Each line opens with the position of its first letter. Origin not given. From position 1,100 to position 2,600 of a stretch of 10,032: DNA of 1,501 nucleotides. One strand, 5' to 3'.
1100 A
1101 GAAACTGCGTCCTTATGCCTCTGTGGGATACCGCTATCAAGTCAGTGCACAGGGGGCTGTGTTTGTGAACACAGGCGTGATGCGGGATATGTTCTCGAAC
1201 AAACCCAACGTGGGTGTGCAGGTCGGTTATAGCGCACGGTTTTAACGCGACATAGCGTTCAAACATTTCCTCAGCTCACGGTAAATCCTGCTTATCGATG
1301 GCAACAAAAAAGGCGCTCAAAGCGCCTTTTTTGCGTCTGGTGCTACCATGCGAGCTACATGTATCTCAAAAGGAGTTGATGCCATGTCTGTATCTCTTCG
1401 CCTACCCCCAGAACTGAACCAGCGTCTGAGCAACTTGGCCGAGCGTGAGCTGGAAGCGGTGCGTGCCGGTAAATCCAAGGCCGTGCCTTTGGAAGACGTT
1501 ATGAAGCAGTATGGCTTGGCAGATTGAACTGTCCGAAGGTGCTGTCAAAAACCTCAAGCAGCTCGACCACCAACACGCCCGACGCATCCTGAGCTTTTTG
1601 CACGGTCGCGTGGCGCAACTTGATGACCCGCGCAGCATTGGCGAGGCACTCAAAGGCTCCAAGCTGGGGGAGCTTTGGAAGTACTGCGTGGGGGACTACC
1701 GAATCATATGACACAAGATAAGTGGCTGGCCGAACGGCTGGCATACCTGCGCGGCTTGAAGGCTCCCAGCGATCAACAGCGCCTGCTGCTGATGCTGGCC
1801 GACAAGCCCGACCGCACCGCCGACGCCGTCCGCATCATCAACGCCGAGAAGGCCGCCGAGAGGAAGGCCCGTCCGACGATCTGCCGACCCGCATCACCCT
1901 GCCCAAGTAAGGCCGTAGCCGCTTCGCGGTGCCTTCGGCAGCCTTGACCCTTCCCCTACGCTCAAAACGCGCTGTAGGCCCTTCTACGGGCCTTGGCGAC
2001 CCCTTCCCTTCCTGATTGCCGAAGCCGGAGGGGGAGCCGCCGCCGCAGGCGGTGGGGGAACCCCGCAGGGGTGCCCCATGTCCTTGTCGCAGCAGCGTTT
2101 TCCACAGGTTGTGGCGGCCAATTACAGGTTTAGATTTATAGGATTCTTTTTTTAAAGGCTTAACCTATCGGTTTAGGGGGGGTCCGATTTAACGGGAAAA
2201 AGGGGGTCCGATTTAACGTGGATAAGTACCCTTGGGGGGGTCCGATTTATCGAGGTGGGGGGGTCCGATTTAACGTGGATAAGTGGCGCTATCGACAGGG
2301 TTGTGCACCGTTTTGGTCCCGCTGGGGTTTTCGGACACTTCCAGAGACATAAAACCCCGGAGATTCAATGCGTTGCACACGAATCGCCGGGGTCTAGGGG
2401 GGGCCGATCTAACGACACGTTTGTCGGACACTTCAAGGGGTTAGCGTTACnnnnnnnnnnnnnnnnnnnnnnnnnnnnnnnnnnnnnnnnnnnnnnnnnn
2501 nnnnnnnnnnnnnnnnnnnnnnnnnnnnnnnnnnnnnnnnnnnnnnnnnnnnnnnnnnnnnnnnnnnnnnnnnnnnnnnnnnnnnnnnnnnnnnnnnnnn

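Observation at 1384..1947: Toxin-antitoxin module with intact antitoxin but toxin truncated and translationally fused to a new small ORF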

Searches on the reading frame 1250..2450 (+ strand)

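Call 19: search_protein_families(library=pfam, proteins=[L001:2618-2842:+, L001:2829-3098:+], max_evalue=1)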
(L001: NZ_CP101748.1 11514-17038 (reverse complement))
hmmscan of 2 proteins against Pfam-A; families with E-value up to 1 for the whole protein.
L001:2618-2842:+ (75 aa): 8 families
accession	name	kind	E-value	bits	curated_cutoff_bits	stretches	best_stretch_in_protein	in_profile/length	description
PF05509.17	TraY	-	4.8e-10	39.8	21.3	1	3-49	1-47/49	TraY domain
PF19807.5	DUF6290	-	8.5e-05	23.1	27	1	1-70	1-71/72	Family of unknown function (DUF6290)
PF01402.27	RHH_1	-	0.00029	21.1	20.5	1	3-39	2-38/39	Ribbon-helix-helix protein, copG family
PF12651.13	RHH_3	-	0.0026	18.1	21.6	1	2-26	4-28/44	Ribbon-helix-helix domain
PF09720.15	Unstab_antitox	-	0.016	15.6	23.3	1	47-67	34-54/54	Putative addiction module component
PF05534.18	HicB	-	0.051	13.9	21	1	4-26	21-43/51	HicB family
PF07878.17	RHH_5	-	0.12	12.5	26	1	3-25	4-26/43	CopG-like RHH_1 or ribbon-helix-helix domain, RHH_5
PF03869.20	Arc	-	0.13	12.6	20.4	1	5-25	9-29/50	Arc-like DNA binding domain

L001:2829-3098:+ (90 aa): 2 families
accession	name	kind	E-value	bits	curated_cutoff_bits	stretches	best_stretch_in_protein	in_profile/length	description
PF05016.21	ParE_toxin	-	6.6e-13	49.5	23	1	5-88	1-89/89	ParE toxin of type II toxin-antitoxin system, parDE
PF04472.17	SepF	-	0.033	14.9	27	1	13-38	27-52/72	Cell division protein SepF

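Call 20: search_protein_families(library=ncbifam, proteins=[L001:2618-2842:+, L001:2829-3098:+], max_evalue=1)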
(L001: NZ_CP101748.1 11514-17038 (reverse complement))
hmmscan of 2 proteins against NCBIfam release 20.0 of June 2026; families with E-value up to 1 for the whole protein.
L001:2618-2842:+ (75 aa): 7 families
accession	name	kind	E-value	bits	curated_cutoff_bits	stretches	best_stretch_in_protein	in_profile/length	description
NF048017.1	antitoxin_RelB_like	equivalog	7.3e-35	119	50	1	6-75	1-70/70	type II toxin-antitoxin system RelB family antitoxin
NF046040.1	RelB_antitoxin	equivalog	7.9e-05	22.9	50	1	3-72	1-69/69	type II toxin-antitoxin system RelB family antitoxin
NF010302.0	PRK13740.1-3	equivalog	0.002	18.4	147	1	3-49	14-60/75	conjugal transfer relaxosome protein TraY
NF010300.0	PRK13740.1-1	equivalog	0.0058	16.4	114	1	4-49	15-60/75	conjugal transfer relaxosome protein TraY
TIGR02574.1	stabl_TIGR02574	hypoth_equivalog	0.0067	16.4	31.9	1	48-70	39-61/65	putative addiction module component, TIGR02574 family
NF010301.0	PRK13740.1-2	subfamily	0.026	14.7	210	1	4-59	73-126/128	conjugal transfer protein TraY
NF041551.1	YlcI_YnfO_N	subfamily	0.096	12.8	30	1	3-33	5-34/42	YlcI/YnfO family protein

L001:2829-3098:+ (90 aa): 1 family
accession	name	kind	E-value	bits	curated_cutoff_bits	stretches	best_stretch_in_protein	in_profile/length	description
TIGR02385.1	RelE_StbE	subfamily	0.00038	20.9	27.9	1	4-88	1-88/88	type II toxin-antitoxin system mRNA interferase toxin, RelE/StbE family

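Call 30: search_solved_structures(query=L001:2829-3098:+, max_evalue=0.01, show_alignments=3)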
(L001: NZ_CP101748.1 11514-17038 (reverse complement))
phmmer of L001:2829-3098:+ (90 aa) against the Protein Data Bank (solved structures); distinct sequences matched with E-value up to 0.01: 4.
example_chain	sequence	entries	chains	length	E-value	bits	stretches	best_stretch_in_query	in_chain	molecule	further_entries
2khe_A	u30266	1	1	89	1.3e-27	98.8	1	1-89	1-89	Toxin-like protein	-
9g12_A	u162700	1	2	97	4.9e-06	29.9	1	5-89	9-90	Toxin RelE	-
1wmi_A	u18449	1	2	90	4.2e-05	26.9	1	1-84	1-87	hypothetical protein PHS013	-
3g5o_B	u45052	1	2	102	0.0017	21.7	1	10-89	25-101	Uncharacterized protein Rv2866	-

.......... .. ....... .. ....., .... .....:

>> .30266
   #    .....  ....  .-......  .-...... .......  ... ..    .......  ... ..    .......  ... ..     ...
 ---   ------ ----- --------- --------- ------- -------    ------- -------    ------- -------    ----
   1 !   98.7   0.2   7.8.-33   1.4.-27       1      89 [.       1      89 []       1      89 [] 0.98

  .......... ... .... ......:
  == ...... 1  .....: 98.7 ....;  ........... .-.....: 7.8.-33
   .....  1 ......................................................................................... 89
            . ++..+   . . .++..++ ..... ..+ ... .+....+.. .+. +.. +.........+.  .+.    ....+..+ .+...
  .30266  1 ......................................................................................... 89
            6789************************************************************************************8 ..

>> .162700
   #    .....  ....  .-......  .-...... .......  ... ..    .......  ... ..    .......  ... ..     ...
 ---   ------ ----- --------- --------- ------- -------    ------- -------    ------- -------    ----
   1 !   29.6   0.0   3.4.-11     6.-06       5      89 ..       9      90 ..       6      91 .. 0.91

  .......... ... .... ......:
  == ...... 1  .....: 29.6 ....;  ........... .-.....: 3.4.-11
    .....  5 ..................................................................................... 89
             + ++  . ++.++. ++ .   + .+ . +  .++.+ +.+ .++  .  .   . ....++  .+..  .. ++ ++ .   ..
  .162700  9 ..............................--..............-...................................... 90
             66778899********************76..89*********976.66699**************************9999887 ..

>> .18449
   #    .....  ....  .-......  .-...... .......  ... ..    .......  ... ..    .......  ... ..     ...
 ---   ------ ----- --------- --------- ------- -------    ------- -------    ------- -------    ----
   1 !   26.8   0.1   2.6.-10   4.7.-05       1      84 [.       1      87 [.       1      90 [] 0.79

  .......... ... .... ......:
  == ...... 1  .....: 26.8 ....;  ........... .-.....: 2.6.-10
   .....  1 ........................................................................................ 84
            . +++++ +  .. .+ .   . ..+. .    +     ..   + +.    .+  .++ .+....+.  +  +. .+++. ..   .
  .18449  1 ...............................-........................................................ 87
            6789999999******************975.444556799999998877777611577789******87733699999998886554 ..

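Call 31: search_solved_structures(query=L001:2618-2842:+, max_evalue=0.1, show_alignments=2)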
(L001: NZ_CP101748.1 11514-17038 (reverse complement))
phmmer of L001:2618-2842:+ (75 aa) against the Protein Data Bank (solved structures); distinct sequences matched with E-value up to 0.1: 3.
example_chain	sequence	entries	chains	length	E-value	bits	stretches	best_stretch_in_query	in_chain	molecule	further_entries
9f0x_E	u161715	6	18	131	0.0034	21.1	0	3-39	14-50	Relaxosome protein TraY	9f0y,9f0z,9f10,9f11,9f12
6iya_A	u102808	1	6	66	0.0043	20.8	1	3-46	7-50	Transcriptional regulator CopG family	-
7etr_A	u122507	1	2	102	0.0085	19.9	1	3-56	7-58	Transcriptional regulator CopG family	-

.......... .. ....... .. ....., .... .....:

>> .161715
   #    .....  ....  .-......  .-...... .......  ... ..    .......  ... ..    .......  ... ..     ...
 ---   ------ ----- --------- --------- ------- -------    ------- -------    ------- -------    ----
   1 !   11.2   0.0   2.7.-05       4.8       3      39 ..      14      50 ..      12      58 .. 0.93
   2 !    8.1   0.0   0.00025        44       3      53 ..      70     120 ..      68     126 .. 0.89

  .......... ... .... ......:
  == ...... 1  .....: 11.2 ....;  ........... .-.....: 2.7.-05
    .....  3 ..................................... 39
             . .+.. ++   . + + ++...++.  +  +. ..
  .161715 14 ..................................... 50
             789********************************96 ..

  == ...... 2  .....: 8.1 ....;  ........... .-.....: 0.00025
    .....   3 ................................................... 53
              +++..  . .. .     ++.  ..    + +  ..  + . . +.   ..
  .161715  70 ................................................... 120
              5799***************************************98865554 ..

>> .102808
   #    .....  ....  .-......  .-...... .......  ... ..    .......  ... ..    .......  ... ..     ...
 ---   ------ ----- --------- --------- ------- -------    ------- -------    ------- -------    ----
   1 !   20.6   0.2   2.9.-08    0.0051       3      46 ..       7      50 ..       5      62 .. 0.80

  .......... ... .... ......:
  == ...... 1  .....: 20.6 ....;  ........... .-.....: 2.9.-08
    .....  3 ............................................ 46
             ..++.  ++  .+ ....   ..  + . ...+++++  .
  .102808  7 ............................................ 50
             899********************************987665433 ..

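Call 53: predict_structure(alignment_id=A4)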
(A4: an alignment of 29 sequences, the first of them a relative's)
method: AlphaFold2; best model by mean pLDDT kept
length: 90 residues; sequences in the alignment: 29
mean_pLDDT: 71.4   pTM: 0.58
mean pLDDT of the five models: 71.4, 70.5, 69.2, 59.2, 57.8
residues with pLDDT >= 90: 0; 70-90: 54; 50-70: 35; < 50: 1
segments of 3 or more residues with pLDDT < 50: none
pLDDT, mean of each block of 10 residues (from residue 1): 71 80 81 68 59 70 77 75 62
secondary structure, 60 per line:
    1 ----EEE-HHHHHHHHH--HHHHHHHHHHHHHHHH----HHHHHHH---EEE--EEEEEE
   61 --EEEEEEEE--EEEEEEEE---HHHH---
elements in order: E5-7 H9-17 H20-35 H40-46 E50-52 E55-60 E63-70 E73-80 H84-87

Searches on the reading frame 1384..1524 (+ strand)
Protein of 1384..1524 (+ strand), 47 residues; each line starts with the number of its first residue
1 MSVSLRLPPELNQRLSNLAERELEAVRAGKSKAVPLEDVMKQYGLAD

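Call 19: search_protein_families(library=pfam, proteins=[window:1384-1524:+], max_evalue=1)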
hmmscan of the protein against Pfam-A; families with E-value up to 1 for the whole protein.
window:1384-1524:+ (47 aa): 3 families
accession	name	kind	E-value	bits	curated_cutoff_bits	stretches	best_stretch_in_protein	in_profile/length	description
PF09720.15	Unstab_antitox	-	0.0026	18.2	23.3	1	9-39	24-54/54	Putative addiction module component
PF12651.13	RHH_3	-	0.087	13.2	21.6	1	2-21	4-23/44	Ribbon-helix-helix domain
PF05509.17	TraY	-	0.13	12.8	21.3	1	3-21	1-19/49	TraY domain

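Call 20: search_protein_families(library=ncbifam, proteins=[window:1384-1524:+], max_evalue=1)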
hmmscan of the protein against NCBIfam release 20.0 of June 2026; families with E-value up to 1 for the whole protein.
window:1384-1524:+ (47 aa): 2 families
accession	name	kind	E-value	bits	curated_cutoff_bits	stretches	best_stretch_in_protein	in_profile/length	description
NF048017.1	antitoxin_RelB_like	equivalog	2.1e-11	43.8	50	2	18-47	41-70/70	type II toxin-antitoxin system RelB family antitoxin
TIGR02574.1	stabl_TIGR02574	hypoth_equivalog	0.0034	17.3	31.9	1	13-42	32-61/65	putative addiction module component, TIGR02574 family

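Call 24: list_cluster_members(proteins=[window:1384-1524:+, window:1511-1708:+, window:1708-1944:+])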
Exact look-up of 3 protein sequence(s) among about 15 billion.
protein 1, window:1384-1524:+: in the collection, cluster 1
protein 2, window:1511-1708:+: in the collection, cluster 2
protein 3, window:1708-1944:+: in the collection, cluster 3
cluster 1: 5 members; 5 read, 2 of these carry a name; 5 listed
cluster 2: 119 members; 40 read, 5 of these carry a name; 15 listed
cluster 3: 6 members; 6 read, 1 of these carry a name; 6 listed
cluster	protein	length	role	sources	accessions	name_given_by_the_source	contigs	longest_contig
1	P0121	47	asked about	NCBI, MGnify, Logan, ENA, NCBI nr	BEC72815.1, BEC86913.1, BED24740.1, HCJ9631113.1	TPA: hypothetical protein NV998_004343 [Escherichia coli] | CR=1 FL=1 | hypothetical protein [Escherichia coli]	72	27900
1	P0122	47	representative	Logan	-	-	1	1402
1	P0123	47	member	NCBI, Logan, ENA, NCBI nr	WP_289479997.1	hypothetical protein [Escherichia coli]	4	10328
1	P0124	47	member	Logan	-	-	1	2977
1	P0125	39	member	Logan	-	-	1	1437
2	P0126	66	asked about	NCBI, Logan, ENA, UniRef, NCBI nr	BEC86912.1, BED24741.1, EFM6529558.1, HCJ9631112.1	TPA: type II toxin-antitoxin system RelE/ParE family toxin [Escherichia coli] | type II toxin-antitoxin system RelE family toxin n=1 Tax=Escherichia coli TaxID=562 ... | type II toxin-antitoxin system RelE/ParE family toxin [Escherichia coli]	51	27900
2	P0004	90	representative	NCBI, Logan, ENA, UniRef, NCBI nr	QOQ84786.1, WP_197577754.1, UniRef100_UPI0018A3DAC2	type II toxin-antitoxin system RelE/ParE family toxin (plasmid) [Comamonas thiooxydans] | type II toxin-antitoxin system RelE family toxin n=1 Tax=Comamonas TaxID=283 ... | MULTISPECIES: type II toxin-antitoxin system RelE/ParE family toxin [Comamonas]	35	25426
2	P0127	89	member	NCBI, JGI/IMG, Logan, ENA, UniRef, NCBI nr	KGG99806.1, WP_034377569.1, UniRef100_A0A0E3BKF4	translation repressor RelE [Comamonas thiooxydans] | Translation repressor RelE n=1 Tax=Comamonas thiooxydans TaxID=363952 ... | type II toxin-antitoxin system RelE/ParE family toxin [Comamonas thiooxydans]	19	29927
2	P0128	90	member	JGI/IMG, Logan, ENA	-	mRNA interferase RelE/StbE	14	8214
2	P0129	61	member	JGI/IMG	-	mRNA interferase RelE/StbE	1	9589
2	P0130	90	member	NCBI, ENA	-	-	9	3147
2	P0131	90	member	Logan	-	-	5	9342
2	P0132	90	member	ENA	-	-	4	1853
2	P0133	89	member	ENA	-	-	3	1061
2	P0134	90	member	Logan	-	-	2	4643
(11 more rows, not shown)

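Call 25: find_encoding_contigs(protein=P0126, flank=6000, max_places=8)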
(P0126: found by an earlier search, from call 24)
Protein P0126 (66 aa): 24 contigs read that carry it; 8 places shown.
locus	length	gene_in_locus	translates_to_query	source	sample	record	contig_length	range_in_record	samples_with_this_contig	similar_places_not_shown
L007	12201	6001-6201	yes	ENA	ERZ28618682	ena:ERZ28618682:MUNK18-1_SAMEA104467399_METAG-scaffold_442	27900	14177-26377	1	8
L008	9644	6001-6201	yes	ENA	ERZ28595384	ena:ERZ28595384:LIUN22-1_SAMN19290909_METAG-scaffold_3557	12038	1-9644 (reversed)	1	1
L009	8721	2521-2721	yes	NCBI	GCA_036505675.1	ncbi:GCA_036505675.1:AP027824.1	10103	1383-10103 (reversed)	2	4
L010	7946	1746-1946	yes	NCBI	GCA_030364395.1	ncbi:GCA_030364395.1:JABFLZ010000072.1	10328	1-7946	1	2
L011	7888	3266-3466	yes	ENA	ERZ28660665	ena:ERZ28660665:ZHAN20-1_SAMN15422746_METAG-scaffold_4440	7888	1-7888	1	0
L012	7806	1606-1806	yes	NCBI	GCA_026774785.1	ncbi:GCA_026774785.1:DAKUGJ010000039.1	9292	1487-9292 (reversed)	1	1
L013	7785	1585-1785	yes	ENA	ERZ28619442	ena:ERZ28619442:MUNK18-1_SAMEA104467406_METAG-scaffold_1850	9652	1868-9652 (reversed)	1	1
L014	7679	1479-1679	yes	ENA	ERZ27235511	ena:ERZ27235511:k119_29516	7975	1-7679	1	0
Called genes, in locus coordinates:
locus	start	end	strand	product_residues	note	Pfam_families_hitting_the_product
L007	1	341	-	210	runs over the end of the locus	PF00239:Resolvase, PF02796:HTH_7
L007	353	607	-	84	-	-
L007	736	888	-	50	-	-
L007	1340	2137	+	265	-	PF01051:Rep3_N, PF21205:Rep3_C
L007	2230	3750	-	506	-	PF03389:MobA_MobL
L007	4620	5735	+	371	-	PF03797:Autotransporter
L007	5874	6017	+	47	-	-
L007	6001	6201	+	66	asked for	PF05016:ParE_toxin (weak)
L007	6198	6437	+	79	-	-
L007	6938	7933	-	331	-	PF04796:RepA_C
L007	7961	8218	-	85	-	PF23807:RHH_10 (weak)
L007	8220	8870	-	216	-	PF01656:CbiA, PF07015:VirC1, PF09140:MipZ (faint), PF10609:ParA (faint), PF13614:AAA_31 (weak)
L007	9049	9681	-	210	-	PF00239:Resolvase, PF02796:HTH_7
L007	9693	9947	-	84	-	-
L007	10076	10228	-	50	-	-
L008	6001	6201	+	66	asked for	PF05016:ParE_toxin (weak)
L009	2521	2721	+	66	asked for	PF05016:ParE_toxin (weak)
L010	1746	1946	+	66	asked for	PF05016:ParE_toxin (weak)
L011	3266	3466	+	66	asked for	PF05016:ParE_toxin (weak)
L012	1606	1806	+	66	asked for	PF05016:ParE_toxin (weak)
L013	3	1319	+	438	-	?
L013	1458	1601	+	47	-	-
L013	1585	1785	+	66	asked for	PF05016:ParE_toxin (weak)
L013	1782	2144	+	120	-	PF06412:TraD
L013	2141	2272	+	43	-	-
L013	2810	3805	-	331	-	PF04796:RepA_C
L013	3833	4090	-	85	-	PF23807:RHH_10 (weak)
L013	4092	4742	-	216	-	PF01656:CbiA, PF07015:VirC1, PF09140:MipZ (faint), PF10609:ParA (faint), PF13614:AAA_31 (weak)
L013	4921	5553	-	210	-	PF00239:Resolvase, PF02796:HTH_7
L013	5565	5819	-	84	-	-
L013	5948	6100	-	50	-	-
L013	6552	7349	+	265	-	PF01051:Rep3_N, PF21205:Rep3_C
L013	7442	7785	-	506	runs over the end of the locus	PF03389:MobA_MobL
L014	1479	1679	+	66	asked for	PF05016:ParE_toxin (weak)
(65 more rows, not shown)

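Call 47: list_cluster_members(proteins=[L013:1782-2141:+])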
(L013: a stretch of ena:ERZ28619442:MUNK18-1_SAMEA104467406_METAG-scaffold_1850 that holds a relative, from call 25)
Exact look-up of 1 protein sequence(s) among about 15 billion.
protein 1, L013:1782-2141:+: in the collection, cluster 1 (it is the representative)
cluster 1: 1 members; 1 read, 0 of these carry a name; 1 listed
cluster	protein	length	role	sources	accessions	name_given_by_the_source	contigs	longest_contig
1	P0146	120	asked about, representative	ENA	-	-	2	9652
